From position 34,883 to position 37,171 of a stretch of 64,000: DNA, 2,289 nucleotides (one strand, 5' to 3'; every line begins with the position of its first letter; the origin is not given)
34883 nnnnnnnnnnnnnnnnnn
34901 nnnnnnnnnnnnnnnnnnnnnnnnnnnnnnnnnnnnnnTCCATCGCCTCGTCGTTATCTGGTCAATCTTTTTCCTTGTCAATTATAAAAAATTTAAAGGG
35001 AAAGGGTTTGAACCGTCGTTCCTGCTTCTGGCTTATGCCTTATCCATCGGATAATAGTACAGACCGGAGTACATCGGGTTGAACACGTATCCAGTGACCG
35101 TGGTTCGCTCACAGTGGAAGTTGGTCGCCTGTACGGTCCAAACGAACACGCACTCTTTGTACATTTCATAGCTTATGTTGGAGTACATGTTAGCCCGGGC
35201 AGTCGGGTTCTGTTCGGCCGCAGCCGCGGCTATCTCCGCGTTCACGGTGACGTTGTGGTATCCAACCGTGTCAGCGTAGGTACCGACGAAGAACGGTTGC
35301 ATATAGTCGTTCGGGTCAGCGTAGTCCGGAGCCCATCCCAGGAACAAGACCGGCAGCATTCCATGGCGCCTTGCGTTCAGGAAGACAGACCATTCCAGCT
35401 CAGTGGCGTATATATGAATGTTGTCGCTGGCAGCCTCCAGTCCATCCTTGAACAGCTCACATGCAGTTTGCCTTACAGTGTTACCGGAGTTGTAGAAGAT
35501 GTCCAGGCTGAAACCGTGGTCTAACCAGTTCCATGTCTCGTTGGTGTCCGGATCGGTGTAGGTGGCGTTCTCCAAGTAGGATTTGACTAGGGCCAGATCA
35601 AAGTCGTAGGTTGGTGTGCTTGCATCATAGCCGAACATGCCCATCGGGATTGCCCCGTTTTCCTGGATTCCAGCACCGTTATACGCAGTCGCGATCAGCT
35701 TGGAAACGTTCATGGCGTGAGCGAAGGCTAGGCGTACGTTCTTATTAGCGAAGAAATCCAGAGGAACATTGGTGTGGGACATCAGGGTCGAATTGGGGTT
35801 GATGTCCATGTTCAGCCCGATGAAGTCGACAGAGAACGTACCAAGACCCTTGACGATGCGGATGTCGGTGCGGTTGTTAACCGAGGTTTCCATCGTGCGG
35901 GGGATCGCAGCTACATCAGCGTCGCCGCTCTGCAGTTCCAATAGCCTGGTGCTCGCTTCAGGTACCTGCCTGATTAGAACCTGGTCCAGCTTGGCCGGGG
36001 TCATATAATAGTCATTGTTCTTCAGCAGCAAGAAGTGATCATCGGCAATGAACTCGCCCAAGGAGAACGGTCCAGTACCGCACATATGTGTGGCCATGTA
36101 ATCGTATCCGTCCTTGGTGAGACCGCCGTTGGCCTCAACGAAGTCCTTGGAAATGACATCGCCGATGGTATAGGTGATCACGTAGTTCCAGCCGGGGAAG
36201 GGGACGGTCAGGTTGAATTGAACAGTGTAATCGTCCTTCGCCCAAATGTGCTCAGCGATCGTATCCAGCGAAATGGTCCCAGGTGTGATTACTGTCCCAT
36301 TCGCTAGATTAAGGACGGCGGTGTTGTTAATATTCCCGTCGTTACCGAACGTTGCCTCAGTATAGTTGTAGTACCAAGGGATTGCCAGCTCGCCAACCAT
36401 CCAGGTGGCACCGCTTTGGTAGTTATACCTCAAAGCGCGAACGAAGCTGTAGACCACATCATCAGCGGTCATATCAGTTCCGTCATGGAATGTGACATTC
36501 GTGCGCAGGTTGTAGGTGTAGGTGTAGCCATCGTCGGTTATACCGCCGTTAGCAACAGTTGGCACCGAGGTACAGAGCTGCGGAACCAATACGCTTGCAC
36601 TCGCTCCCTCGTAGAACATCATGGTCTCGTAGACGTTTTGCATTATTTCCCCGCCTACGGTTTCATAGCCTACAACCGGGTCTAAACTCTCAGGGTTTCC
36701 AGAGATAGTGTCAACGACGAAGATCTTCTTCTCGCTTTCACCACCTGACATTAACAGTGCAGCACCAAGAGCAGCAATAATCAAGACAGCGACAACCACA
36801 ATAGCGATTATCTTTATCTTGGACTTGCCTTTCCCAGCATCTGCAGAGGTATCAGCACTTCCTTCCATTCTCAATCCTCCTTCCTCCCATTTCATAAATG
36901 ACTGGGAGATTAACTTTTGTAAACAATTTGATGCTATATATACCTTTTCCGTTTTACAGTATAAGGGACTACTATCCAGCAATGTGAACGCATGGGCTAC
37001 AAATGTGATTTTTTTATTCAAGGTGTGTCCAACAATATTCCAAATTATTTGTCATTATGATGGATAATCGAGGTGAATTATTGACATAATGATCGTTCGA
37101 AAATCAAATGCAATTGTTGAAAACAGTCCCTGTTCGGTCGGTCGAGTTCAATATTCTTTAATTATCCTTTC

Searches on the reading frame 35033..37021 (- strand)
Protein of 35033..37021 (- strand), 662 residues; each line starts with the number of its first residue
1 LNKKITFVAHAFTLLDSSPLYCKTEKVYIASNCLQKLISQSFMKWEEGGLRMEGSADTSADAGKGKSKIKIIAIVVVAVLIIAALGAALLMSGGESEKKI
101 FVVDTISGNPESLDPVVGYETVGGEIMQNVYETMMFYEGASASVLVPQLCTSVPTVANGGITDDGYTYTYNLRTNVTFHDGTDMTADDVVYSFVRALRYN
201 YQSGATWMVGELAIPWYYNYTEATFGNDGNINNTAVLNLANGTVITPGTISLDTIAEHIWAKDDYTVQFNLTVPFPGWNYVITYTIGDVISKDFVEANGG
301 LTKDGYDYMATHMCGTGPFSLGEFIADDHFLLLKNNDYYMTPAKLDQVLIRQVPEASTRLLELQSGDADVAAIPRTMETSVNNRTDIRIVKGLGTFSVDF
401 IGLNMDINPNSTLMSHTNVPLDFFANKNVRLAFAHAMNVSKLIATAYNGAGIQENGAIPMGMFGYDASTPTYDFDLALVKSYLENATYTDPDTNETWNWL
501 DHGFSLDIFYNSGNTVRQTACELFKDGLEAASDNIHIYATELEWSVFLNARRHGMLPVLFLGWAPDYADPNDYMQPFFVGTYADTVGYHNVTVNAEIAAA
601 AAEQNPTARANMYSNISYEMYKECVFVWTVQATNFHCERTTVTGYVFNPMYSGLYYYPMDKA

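Call 7: search_protein_families(library=pfam, proteins=[window:35033-37021:-], max_evalue=0.00001)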
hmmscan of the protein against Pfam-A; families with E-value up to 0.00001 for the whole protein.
window:35033-37021:- (662 aa): 1 family
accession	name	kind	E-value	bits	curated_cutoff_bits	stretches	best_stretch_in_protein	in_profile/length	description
PF00496.27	SBP_bac_5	-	1.5e-67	228.8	32.4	1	146-581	3-364/368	Bacterial extracellular solute-binding proteins, family 5 Middle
